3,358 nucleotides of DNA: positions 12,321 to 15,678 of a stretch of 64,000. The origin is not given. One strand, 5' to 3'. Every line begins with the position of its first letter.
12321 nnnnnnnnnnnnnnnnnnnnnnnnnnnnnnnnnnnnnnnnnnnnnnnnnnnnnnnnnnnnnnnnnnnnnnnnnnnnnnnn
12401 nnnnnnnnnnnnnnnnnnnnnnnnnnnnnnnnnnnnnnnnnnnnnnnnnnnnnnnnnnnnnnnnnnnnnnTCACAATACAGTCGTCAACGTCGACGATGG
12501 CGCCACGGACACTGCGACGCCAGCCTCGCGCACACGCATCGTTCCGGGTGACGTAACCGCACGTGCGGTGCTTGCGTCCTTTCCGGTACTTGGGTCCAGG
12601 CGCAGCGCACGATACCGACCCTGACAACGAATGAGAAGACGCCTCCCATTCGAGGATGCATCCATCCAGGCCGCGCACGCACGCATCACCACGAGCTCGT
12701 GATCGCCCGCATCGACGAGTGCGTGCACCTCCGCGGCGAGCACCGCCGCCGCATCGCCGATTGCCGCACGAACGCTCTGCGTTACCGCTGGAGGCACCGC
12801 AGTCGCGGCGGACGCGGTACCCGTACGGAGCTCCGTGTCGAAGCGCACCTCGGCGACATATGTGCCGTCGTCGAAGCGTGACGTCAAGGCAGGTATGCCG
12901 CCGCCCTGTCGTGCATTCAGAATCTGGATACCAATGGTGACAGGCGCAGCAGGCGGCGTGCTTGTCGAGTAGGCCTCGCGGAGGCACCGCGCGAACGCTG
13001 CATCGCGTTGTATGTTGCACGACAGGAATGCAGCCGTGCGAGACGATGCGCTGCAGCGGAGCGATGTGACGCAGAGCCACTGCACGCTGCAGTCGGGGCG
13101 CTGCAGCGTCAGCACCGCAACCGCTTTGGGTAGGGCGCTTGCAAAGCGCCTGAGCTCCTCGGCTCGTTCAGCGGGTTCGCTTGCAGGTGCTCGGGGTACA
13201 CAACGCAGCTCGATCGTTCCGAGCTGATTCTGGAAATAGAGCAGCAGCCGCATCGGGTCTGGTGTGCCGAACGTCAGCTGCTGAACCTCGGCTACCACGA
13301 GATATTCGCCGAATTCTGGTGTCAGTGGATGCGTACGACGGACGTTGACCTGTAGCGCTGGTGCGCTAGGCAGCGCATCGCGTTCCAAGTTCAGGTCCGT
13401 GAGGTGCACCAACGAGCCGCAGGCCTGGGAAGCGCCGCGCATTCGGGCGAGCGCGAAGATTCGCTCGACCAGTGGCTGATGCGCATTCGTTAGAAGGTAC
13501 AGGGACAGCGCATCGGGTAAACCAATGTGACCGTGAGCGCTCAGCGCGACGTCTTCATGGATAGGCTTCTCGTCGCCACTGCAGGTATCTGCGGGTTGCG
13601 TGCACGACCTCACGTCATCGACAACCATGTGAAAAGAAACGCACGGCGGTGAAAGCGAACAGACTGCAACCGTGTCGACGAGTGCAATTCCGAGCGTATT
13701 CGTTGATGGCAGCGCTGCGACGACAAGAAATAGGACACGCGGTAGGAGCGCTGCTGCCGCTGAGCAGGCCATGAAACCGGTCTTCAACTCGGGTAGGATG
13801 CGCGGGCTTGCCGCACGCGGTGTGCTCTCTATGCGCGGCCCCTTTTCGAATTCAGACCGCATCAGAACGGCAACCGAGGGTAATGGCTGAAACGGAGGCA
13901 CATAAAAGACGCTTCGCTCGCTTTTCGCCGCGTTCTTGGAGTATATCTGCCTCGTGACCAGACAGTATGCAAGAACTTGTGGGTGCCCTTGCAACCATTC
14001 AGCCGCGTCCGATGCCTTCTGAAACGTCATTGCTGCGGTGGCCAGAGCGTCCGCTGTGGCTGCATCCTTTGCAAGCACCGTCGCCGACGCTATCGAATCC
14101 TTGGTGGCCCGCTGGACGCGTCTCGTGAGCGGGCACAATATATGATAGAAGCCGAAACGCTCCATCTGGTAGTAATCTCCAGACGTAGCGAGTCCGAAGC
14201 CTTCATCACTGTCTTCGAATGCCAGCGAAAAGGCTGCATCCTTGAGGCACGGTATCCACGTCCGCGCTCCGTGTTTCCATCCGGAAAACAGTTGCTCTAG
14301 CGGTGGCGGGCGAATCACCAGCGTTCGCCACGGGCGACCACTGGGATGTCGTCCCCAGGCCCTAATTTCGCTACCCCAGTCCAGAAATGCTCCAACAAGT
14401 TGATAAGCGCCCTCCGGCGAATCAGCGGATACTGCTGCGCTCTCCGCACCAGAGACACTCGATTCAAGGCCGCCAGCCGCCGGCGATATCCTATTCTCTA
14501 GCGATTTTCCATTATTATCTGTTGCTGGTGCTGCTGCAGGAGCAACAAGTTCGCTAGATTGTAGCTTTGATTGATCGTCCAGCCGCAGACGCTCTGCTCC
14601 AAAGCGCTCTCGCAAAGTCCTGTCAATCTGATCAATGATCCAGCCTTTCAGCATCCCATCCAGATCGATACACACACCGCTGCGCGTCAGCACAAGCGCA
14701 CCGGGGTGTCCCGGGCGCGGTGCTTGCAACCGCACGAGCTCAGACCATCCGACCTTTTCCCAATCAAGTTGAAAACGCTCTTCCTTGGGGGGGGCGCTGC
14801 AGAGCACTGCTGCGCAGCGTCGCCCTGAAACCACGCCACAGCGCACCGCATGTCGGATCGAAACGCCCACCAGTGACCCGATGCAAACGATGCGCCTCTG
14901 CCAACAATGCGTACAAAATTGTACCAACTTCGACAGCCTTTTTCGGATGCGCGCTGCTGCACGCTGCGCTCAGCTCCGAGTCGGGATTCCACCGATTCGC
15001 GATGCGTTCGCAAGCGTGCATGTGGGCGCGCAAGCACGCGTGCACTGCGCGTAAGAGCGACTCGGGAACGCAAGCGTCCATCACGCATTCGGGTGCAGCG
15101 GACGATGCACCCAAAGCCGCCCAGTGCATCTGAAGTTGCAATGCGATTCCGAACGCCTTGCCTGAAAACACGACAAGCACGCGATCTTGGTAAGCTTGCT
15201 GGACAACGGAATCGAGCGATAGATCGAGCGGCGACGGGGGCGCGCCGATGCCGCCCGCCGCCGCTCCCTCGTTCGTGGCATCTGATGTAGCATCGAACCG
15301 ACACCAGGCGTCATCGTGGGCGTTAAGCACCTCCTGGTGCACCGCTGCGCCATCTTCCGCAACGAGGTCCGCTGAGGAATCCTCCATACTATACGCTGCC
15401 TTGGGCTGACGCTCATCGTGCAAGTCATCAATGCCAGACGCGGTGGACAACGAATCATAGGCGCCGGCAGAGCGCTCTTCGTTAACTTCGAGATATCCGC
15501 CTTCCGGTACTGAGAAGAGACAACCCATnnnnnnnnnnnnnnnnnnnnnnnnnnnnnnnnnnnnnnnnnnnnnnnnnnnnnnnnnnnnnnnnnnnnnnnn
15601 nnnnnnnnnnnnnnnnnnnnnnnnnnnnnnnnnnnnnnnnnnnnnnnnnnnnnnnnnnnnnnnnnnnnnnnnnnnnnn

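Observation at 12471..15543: ApbE-like flavin transferase gene interrupted exactly at a G8 homopolymer; MGC acylation motif; large unknown C-terminal domain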

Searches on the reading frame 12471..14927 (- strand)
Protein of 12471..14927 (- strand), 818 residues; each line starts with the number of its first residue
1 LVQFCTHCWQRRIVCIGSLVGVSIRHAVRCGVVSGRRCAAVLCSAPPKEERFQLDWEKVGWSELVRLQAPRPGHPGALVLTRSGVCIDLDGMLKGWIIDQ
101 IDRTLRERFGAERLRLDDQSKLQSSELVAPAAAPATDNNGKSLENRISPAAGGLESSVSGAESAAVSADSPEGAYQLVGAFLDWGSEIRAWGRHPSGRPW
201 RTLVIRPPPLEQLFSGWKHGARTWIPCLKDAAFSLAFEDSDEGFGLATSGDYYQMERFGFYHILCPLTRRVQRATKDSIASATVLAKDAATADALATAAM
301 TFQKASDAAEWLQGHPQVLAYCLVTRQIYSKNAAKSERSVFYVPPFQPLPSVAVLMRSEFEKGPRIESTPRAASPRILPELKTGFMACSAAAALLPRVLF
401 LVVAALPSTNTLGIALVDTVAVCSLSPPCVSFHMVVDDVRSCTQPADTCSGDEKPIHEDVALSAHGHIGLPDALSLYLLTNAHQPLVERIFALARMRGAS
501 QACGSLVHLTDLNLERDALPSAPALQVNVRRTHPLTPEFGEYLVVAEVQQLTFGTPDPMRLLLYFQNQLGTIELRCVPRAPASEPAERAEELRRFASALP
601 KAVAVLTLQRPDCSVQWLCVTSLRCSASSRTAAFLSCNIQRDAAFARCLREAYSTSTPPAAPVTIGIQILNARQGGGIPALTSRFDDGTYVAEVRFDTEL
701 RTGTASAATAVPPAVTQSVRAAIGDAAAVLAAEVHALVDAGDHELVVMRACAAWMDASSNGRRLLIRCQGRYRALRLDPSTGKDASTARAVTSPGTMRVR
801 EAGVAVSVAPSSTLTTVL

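Call 5: search_protein_families(library=pfam, proteins=[window:12471-14927:-], max_evalue=0.1)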
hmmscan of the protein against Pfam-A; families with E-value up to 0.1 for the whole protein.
window:12471-14927:- (818 aa): 2 families
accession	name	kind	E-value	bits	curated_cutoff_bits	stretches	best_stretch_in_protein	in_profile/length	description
PF02424.20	ApbE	-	6.7e-18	65.6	25.6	2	178-318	150-262/266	ApbE family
PF01613.24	Flavin_Reduct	-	1.8e-06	28.6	27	1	721-775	99-152/153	Flavin reductase like domain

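Call 16: list_cluster_members(proteins=[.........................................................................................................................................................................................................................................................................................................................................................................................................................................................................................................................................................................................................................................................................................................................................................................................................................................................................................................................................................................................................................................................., window:12474-14927:-, window:12474-14654:-, window:14767-15543:-])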
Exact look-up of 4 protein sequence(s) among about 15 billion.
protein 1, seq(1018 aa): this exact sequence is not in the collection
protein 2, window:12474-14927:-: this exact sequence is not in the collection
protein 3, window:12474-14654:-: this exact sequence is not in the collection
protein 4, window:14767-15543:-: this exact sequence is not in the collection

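Call 61: find_encoding_contigs(protein=window:12471-14735:-, flank=1500, max_places=6)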
Protein window:12471-14735:- (754 aa): no gene with exactly this product is on record in the collection.

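Call 62: find_encoding_contigs(protein=window:12471-14654:-, flank=1500, max_places=6)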
Protein window:12471-14654:- (727 aa): no gene with exactly this product is on record in the collection.

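Call 71: find_encoding_contigs(protein=window:12474-14927:-, flank=1500, max_places=6)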
Protein seq(818 aa) (818 aa): no gene with exactly this product is on record in the collection.

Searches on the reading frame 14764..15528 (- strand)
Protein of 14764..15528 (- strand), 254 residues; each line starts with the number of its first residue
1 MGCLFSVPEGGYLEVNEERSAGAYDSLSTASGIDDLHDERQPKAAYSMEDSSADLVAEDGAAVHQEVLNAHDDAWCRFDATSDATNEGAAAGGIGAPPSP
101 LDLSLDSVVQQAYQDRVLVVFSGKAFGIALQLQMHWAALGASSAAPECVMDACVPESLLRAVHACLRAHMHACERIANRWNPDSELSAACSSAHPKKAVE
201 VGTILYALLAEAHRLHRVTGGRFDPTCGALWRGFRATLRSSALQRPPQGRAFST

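Call 5: search_protein_families(library=pfam, proteins=[window:14764-15528:-], max_evalue=0.1)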
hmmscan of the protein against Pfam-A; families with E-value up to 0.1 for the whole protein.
window:14764-15528:- (254 aa): 2 families
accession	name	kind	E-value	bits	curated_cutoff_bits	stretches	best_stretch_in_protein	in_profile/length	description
PF02424.20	ApbE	-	3.6e-11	43.5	25.6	1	162-236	13-85/266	ApbE family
PF04576.20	Zein-binding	-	0.089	13.5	23.1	0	12-77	18-80/92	Zein-binding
